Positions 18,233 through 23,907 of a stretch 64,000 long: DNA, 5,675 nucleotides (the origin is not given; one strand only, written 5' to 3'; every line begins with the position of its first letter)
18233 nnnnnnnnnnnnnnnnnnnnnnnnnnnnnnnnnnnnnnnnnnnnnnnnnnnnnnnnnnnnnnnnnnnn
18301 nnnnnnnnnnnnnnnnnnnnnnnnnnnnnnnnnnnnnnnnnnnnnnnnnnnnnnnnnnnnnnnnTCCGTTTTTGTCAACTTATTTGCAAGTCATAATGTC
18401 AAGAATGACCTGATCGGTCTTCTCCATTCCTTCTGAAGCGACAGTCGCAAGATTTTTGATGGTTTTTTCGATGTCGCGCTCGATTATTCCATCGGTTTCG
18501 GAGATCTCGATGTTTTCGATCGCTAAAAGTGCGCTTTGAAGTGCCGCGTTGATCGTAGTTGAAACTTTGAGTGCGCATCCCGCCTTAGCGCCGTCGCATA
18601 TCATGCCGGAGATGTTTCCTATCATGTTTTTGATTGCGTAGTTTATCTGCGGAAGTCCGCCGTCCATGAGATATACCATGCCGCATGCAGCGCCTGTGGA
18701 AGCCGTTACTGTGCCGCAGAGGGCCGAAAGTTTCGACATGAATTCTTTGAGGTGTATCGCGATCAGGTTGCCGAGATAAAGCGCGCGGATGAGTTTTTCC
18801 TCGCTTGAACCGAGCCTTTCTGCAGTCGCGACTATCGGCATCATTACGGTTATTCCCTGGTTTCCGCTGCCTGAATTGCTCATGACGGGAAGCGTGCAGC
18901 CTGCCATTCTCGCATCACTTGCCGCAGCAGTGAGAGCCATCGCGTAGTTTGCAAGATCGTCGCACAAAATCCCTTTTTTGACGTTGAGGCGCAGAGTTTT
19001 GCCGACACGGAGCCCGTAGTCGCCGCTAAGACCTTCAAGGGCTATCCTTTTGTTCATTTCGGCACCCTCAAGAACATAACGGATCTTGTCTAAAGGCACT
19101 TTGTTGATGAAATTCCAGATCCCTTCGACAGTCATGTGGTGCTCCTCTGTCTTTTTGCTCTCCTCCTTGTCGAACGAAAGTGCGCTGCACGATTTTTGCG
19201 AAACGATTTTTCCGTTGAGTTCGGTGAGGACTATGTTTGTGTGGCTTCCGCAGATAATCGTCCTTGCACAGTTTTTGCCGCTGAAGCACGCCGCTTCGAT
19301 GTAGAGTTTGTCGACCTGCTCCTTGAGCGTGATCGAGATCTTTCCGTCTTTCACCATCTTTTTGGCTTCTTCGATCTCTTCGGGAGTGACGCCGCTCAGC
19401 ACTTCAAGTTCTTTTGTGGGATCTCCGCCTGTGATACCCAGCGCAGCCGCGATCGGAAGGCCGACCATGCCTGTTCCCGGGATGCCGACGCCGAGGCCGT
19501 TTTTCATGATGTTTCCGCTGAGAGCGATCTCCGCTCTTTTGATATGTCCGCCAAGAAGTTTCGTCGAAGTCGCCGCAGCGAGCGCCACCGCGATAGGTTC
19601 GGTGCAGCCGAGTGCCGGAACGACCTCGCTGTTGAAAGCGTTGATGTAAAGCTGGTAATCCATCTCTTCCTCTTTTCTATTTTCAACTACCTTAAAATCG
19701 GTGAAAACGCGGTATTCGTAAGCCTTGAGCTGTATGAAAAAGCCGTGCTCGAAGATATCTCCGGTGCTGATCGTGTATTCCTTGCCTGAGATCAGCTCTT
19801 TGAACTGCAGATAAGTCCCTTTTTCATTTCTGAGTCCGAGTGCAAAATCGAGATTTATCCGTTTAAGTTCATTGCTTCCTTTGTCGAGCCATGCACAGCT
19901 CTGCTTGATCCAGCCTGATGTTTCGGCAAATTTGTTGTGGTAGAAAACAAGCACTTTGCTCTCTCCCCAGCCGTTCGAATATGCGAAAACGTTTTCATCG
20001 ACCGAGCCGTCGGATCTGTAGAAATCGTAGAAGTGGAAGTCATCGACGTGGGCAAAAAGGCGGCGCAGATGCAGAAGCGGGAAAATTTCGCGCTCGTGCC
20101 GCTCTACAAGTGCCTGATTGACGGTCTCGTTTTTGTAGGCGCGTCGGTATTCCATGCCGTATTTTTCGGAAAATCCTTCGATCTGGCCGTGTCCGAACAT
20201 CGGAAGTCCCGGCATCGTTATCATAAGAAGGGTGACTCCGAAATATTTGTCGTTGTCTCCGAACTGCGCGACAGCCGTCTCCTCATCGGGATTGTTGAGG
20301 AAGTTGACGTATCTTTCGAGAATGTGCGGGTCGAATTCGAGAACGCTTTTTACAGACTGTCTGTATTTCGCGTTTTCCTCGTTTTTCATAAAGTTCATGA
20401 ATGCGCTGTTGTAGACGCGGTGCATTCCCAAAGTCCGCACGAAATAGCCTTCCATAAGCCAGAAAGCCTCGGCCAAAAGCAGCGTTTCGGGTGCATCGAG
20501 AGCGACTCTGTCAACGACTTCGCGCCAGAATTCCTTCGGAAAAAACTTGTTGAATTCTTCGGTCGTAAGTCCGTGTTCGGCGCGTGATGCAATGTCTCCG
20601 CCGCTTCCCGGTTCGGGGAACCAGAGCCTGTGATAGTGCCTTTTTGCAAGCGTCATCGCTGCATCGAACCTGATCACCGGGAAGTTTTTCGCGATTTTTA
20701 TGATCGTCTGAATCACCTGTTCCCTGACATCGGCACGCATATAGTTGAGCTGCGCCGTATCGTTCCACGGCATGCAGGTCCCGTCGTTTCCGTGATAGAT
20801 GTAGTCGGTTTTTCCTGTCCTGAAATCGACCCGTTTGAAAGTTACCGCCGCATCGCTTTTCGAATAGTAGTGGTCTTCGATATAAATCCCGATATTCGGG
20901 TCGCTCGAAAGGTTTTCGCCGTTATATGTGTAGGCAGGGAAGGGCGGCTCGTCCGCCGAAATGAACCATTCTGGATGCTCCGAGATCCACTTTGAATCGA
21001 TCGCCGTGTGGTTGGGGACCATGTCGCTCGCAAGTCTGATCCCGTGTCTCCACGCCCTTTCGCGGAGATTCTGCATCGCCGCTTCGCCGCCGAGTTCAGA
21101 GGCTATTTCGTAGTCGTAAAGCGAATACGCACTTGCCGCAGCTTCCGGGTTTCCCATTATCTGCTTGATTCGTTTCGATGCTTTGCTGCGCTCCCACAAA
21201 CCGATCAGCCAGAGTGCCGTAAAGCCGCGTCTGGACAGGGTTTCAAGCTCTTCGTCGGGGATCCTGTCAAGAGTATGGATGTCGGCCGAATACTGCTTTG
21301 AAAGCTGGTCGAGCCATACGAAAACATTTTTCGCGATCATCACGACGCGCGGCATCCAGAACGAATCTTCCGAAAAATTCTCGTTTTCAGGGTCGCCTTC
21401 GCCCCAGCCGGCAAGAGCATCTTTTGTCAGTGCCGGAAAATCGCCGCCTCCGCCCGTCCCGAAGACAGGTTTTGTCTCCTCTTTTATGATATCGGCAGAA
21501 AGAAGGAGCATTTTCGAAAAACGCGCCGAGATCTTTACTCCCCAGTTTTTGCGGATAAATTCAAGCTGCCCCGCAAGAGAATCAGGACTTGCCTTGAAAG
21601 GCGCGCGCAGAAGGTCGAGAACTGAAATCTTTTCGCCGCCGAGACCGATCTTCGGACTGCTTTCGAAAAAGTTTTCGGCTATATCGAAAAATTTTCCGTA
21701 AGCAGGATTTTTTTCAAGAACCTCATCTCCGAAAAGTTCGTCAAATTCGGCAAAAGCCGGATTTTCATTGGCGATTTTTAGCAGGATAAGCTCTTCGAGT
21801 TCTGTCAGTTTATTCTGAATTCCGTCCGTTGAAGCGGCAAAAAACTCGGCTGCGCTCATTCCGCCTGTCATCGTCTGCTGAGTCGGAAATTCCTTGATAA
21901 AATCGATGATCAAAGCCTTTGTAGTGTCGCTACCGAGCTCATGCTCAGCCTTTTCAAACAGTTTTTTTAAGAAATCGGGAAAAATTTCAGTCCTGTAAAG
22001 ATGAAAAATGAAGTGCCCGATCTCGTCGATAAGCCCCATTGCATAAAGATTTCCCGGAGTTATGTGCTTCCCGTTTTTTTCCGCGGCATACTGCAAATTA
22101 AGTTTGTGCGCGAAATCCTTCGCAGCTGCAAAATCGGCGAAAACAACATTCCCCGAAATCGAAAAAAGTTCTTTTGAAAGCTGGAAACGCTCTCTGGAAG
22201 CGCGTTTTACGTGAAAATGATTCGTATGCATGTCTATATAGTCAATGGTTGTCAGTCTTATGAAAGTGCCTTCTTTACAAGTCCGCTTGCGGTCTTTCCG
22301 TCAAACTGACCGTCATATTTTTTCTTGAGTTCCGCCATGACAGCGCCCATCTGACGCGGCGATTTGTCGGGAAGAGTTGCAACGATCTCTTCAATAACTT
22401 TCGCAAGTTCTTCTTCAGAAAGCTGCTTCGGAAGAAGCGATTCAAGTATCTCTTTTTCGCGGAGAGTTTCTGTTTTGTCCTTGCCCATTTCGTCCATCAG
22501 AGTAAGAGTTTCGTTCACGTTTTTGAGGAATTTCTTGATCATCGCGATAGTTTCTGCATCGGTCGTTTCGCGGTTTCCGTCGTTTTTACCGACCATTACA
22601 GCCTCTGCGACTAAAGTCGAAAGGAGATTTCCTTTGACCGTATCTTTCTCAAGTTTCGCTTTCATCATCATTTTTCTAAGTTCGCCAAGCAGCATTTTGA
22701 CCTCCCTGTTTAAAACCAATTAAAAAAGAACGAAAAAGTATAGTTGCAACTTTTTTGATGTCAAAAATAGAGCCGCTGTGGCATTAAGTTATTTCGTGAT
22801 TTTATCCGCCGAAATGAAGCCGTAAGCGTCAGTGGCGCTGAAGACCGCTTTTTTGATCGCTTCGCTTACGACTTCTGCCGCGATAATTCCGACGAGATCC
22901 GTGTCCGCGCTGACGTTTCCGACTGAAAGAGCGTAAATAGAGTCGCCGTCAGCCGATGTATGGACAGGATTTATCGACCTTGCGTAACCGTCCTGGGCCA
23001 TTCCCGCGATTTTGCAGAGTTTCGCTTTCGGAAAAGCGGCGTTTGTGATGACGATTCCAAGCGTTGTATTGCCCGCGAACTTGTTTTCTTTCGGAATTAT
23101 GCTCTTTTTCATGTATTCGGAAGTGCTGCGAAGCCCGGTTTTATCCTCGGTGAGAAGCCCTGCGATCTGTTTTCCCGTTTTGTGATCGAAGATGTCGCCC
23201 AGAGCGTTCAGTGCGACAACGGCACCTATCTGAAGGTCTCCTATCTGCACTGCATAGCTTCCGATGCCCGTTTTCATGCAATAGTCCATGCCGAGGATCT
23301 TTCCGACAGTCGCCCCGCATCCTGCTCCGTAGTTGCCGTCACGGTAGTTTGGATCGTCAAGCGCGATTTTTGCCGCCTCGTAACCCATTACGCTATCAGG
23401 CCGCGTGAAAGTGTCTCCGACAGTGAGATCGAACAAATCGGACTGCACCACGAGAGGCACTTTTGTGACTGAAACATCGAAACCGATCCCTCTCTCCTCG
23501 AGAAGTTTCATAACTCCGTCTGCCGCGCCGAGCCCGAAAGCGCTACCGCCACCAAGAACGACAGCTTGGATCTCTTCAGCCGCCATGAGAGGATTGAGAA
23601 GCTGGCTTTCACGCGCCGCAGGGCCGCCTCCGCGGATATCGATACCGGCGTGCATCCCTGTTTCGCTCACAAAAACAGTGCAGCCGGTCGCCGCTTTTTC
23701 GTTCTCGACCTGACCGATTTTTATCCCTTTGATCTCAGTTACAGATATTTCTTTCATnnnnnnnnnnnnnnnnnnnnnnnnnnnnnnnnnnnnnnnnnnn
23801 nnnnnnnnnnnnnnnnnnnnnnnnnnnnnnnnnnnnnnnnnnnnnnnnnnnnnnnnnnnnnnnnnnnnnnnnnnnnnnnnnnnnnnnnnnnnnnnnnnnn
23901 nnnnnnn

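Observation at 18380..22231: In-frame fusion of a GH13-like alpha-glucan enzyme with a YhaM/CdsB-type L-cysteine desulfidase domain (1283 aa)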

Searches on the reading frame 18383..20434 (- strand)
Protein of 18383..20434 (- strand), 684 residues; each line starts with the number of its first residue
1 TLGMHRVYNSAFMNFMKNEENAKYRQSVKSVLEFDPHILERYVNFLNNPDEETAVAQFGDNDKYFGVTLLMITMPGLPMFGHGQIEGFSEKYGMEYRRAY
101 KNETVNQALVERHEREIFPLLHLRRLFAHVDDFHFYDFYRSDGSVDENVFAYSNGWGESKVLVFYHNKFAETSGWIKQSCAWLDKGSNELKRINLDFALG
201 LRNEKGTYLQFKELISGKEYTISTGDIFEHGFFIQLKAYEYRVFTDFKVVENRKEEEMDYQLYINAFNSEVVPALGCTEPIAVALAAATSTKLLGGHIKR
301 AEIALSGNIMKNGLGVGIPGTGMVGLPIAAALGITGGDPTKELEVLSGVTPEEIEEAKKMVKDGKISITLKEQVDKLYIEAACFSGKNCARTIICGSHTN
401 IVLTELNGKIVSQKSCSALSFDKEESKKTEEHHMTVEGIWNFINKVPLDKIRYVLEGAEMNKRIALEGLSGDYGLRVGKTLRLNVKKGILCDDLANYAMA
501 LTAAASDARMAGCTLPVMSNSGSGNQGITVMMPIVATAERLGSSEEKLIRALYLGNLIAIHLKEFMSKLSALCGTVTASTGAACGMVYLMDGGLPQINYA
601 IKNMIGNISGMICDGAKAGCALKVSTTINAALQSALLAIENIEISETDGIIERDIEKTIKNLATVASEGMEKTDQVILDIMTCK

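Call 58: search_protein_representatives(protein=window:18383-20434:-)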
Query: 684 residues. Proteins with E-value up to 0.001 (for the whole library): 5459; up to 1e-10: 3706; up to 1e-30: 1691. The best 150 are listed.
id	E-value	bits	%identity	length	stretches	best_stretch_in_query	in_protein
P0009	0.0e+00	1106.8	74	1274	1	1-684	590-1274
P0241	1.9e-129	449.3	53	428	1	261-683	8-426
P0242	1.1e-126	440.2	52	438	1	264-684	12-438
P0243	3.5e-125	435.2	51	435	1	262-682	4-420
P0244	2.6e-121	422.4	49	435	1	260-684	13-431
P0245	4.2e-121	421.8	50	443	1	259-684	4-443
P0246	2.3e-119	416.1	49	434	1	256-682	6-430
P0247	7.9e-119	414.3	51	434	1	264-682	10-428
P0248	3.1e-117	409.0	46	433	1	260-684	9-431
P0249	1.5e-116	406.8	51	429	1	264-682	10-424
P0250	3.2e-116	405.6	50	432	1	263-684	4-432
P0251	3.0e-114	399.1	50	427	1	262-682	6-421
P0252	6.6e-114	398.0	53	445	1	264-684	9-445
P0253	1.2e-113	397.1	50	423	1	263-684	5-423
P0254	5.5e-112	391.6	46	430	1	264-681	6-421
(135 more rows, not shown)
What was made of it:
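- On CyuA/CdsB/YhaM L-cysteine desulfidase (UPF0597): This architecture is unique to the clade among 1.84 billion representatives (call 58).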

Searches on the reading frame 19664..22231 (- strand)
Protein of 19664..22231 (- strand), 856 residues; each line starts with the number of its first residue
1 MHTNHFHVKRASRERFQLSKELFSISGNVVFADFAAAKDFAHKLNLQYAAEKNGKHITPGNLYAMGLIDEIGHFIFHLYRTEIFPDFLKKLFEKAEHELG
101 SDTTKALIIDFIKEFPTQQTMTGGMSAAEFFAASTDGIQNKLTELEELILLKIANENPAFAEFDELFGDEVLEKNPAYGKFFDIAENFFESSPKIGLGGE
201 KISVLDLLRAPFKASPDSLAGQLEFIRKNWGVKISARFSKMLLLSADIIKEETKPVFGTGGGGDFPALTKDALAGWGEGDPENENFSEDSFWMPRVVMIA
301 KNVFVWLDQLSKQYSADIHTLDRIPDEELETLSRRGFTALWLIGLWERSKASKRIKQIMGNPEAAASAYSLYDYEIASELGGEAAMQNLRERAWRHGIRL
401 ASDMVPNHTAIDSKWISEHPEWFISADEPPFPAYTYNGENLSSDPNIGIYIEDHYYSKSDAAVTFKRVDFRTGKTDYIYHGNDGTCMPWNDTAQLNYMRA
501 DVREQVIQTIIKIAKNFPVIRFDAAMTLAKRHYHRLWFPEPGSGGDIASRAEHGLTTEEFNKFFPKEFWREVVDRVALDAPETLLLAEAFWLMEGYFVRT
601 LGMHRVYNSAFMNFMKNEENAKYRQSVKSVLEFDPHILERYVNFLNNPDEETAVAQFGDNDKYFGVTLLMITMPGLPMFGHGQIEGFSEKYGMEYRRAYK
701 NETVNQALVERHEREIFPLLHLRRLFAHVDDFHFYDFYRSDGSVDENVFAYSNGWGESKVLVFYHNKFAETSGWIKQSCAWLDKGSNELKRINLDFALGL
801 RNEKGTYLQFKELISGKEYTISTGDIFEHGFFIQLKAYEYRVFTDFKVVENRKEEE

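Call 12: search_solved_structures(query=window:19664-22231:-, max_evalue=0.01, show_alignments=2)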
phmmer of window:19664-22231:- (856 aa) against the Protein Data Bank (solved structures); distinct sequences matched with E-value up to 0.01: 11.
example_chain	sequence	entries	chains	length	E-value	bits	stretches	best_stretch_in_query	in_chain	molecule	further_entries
4gkl_A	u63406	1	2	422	8.2e-07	30.5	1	326-428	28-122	Alpha-amylase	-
3dhu_A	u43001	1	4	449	4.7e-06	28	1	365-424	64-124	Alpha-amylase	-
4wlc_A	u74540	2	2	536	0.002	19.3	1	367-471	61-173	Glucan 1,6-alpha-glucosidase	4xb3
2zic_A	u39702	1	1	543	0.002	19.3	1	367-471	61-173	Dextran glucosidase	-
2zid_A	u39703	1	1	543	0.002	19.3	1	367-471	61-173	Dextran glucosidase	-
9vyz_A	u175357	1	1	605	0.0074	17.4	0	368-442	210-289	Maltodextrin glucosidase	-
9w9m_A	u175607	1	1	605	0.0083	17.2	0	368-423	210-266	Maltodextrin glucosidase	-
9ivz_A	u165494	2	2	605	0.0095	17.1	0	368-423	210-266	Maltodextrin glucosidase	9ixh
9ixw_A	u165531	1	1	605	0.0095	17.1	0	368-423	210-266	Maltodextrin glucosidase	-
9uns_A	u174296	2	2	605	0.0095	17.1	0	368-423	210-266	Maltodextrin glucosidase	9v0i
9ize_A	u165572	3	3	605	0.0098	17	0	368-422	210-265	Maltodextrin glucosidase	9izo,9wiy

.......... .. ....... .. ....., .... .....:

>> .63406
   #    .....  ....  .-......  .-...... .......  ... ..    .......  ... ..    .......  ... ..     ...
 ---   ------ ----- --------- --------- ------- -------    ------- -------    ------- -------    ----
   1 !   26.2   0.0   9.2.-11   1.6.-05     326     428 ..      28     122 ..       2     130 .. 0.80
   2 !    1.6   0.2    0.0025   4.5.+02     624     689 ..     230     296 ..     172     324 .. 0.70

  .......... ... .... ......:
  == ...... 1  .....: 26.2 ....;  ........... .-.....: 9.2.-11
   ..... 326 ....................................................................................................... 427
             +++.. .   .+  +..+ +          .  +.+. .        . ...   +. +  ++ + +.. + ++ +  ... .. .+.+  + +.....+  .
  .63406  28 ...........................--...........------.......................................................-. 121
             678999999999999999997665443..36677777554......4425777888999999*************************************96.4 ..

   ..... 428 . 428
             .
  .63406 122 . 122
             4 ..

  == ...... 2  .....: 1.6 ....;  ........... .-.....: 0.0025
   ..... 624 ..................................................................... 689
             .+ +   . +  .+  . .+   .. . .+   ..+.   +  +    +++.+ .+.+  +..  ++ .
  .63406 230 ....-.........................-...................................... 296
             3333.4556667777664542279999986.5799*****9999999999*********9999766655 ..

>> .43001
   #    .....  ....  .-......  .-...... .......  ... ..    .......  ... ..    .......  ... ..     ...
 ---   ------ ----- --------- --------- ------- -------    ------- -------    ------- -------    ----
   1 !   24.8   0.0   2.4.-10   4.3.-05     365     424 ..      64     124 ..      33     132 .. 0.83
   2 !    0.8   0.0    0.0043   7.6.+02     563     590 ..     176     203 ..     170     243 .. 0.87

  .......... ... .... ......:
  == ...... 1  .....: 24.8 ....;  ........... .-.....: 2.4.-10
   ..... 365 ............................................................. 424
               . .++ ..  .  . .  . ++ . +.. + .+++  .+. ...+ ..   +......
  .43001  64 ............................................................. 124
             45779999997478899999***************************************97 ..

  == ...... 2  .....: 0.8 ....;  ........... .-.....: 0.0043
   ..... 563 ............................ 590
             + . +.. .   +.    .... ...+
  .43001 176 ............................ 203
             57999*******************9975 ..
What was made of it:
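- On GH13 / alpha-amylase family (clan GH-H): Region IV aligns with the NHD of 4gkl (call 12).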

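Call 40: predict_structure(alignment_id=A2)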
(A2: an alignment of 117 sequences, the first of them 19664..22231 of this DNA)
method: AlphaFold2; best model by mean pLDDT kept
length: 856 residues; sequences in the alignment: 117
mean_pLDDT: 85.8   pTM: 0.67
mean pLDDT of the five models: 85.8, 83.2, 83.0, 82.4, 81.6
residues with pLDDT >= 90: 460; 70-90: 283; 50-70: 85; < 50: 28
segments of 3 or more residues with pLDDT < 50: 1-3, 255-264, 277-280, 600-606, 853-856
pLDDT, mean of each block of 10 residues (from residue 1): 65 84 61 76 87 87 90 92 94 97 96 90 91 90 94 95 92 94 96 87 95 94 91 80 78 49 47 52 64 89 91 94 97 96 88 85 68 81 97 97 87 90 90 87 93 80 88 93 65 90 93 92 78 84 69 84 86 90 77 55 52 88 88 85 76 87 96 92 82 76 90 97 94 97 97 96 98 97 90 96 93 96 95 98 96 50
secondary structure, 60 per line:
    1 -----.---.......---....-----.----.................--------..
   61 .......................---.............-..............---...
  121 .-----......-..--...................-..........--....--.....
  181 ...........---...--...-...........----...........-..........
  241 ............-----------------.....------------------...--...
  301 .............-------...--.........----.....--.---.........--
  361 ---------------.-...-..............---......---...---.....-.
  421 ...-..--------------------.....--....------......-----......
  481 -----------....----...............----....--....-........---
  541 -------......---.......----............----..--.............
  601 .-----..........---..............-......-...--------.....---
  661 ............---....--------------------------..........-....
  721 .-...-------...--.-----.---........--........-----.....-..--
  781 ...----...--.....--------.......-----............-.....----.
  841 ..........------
elements in order (helices of 4 or more, strands of 3 or more residues): H10-16 H34-50 H59-83 H87-99 H101-114 H118-121 H127-132 H140-156 H158-167 H170-173 H176-191 E195-197 E200-202 H204-214 H219-229 H231-252 H270-274 E298-302 H303-313 H326-334 E339-343 H350-358 H382-395 E399-404 E408-410 H414-418 E447-451 H454-457 E464-469 E475-480 E492-495 H500-514 E519-522 H525-528 H530-537 H548-553 H557-563 H568-579 H588-601 H607-616 H620-633 H635-640 E642-644 H653-657 H661-672 E676-679 H706-715 H717-721 E733-735 E748-755 E758-765 E771-775 E781-783 E788-790 H794-797 E806-812 E818-822 H823-829 E831-835 E840-850
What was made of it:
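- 21476..22231 (-): N-terminal helical domain (residues 1-252) of unknown function, followed by a disordered loop (about 253-295). AF2 model, call 40: all-helical, pLDDT mostly 85-97, loop 255-290 below 50-65.
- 19682..20035 (-): GH13 domain-C-like beta-sandwich (residues 733-850), ending in the conserved ................. AF2 strands 733-850, pLDDT 90-98 (call 40).
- On GH13 / alpha-amylase family (clan GH-H): AF2 model with pLDDT 85.8 (call 40).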

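Call 42: fold_search(model_id=the predicted structure, library=pdb)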
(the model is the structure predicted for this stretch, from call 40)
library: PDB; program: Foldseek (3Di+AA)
matches with E <= 10: 1226; with E <= 0.001: 598
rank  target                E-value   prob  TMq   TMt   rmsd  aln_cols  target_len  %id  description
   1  1jf6_A                1.8e-14  1.00  0.37  0.51   7.3       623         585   13  Crystal structure of thermoactinomyces vulgaris r-47 alpha-amylase mutant F286Y (released 2002-05-22)
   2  1jf5_A                2.4e-14  1.00  0.37  0.52   7.2       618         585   13  CRYSTAL STRUCTURE OF THERMOACTINOMYCES VULGARIS R-47 ALPHA-AMYLASE 2 MUTANT F286A (released 2002-05-22)
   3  1wzl_A                3.9e-14  1.00  0.39  0.55   6.1       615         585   14  Thermoactinomyces vulgaris R-47 alpha-amylase II (TVA II) mutatnt R469L (released 2005-03-22)
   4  1wzk_A                4.1e-14  1.00  0.39  0.56   6.3       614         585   15  Thermoactinomyces vulgaris R-47 alpha-amylase II (TVA II) mutatnt D465N (released 2005-03-22)
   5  1wzm_A                1.2e-13  1.00  0.38  0.54   6.9       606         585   15  Thermoactinomyces vulgaris R-47 alpha-amylase II (TVA II) mutatnt R469K (released 2005-03-22)
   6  1j0h_A                2.4e-13  1.00  0.38  0.53   6.9       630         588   14  Crystal structure of Bacillus stearothermophilus neopullulanase (released 2003-01-28)
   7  1j0j_A                2.7e-13  1.00  0.38  0.54   6.7       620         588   14  Crystal structure of neopullulanase E357Q complex with maltotetraose (released 2003-01-28)
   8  1vfm_A                4.4e-13  1.00  0.38  0.53   7.0       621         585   14  Crystal structure of Thermoactinomyces vulgaris R-47 alpha-amylase 2/alpha-cyclodextrin complex (released 2005-02-08)
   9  4e2o_A                5.1e-13  1.00  0.34  0.59   9.5       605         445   12  Crystal structure of alpha-amylase from Geobacillus thermoleovorans, GTA, complexed with acarbose (released 2013-03-13)
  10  4gkl_A                5.8e-13  1.00  0.38  0.71   6.2       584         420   14  Crystal structure of a noncanonic maltogenic alpha-amylase AmyB from Thermotoga neapolitana (released 2013-02-27)
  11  5m99_B                9.2e-13  1.00  0.37  0.58   8.1       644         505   13  Functional Characterization and Crystal Structure of Thermostable Amylase from Thermotoga petrophila, reveals High The (released 2017-07-19)
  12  1bvz_A                1.1e-12  1.00  0.38  0.53   6.9       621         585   14  ALPHA-AMYLASE II (TVAII) FROM THERMOACTINOMYCES VULGARIS R-47 (released 1999-03-02)
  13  5m99_A                1.3e-12  1.00  0.37  0.59   7.7       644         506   13  Functional Characterization and Crystal Structure of Thermostable Amylase from Thermotoga petrophila, reveals High The (released 2017-07-19)
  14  5h2t_A                1.6e-12  1.00  0.39  0.59   8.0       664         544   13  Structure of trehalose synthase (released 2017-10-18)
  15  4lxf_B                1.9e-12  1.00  0.40  0.60   7.6       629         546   15  Crystal structure of M. tuberculosis TreS (released 2013-08-21)
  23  4gkl_B                3.0e-12  1.00  0.38  0.72   5.6       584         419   14  Crystal structure of a noncanonic maltogenic alpha-amylase AmyB from Thermotoga neapolitana (released 2013-02-27)
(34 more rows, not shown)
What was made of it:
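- On GH13 / alpha-amylase family (clan GH-H): Foldseek gives 598 PDB hits at E<=1e-3, and all of the 50 listed are GH13 enzymes, best E 1.8e-14 (call 42). All solved subfamilies are about equally distant (call 42).
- Closest known: Characterised GH13 enzymes nearest in fold: TVAII/neopullulanase. Same: (beta/alpha)8 barrel plus domain C. Catalytic Asp/Glu/Asp and the region I His are present (calls 12, 40, 42).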

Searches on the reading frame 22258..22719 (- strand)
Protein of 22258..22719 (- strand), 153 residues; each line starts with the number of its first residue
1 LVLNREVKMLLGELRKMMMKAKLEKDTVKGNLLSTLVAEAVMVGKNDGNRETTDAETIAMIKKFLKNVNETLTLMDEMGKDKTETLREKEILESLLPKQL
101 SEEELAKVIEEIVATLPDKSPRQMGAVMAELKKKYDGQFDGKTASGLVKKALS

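Call 3: search_protein_families(library=pfam, proteins=[window:22258-22719:-], max_evalue=0.01)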
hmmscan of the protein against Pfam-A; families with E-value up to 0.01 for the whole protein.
window:22258-22719:- (153 aa): 1 family
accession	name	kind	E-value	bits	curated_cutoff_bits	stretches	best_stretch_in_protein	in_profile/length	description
PF09424.15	YqeY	-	1.7e-21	77.3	27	1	14-152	4-143/143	Yqey-like protein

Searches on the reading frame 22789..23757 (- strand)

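Call 3: search_protein_families(library=pfam, proteins=[window:22789-23757:-], max_evalue=0.01)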
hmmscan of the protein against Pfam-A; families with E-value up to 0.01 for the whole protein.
window:22789-23757:- (322 aa): 1 family
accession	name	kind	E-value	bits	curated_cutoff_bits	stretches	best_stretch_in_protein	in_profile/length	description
PF03576.19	Peptidase_S58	-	7.3e-31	108.2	23.9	1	5-313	2-301/307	Peptidase family S58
